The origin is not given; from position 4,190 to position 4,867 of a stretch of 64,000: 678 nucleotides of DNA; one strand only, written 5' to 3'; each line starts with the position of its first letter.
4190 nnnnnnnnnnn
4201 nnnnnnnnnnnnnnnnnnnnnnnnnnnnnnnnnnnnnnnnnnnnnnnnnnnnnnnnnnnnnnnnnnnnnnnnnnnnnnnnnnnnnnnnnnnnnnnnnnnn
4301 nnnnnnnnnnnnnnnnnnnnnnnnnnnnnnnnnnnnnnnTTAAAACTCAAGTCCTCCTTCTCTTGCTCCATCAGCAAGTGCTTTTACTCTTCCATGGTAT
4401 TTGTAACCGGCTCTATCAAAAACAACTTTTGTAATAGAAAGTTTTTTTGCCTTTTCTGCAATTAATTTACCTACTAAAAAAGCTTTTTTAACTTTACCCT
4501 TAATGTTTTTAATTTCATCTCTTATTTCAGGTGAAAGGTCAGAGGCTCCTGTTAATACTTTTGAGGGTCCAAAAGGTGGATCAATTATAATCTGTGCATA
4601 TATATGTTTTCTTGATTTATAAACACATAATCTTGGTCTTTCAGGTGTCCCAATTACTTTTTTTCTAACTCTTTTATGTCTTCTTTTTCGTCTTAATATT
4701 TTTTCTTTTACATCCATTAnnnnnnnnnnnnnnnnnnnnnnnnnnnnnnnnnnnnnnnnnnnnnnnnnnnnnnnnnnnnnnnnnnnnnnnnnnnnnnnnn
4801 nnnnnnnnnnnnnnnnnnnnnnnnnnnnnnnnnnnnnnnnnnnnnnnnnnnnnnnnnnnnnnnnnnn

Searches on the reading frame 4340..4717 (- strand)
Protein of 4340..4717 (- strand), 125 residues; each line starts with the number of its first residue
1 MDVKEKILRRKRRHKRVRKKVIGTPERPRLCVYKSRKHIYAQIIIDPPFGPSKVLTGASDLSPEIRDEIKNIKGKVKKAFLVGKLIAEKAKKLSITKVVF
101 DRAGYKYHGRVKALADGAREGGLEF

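Call 7: search_protein_families(library=pfam, proteins=[window:4340-4717:-], max_evalue=0.01)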
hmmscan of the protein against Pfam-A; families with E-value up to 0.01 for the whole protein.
window:4340-4717:- (125 aa): 1 family
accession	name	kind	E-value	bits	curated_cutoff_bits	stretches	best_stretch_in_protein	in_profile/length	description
PF00861.27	Ribosomal_L18p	-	6.4e-41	139.8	27.8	1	6-125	3-116/116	Ribosomal L18 of archaea, bacteria, mitoch. and chloroplast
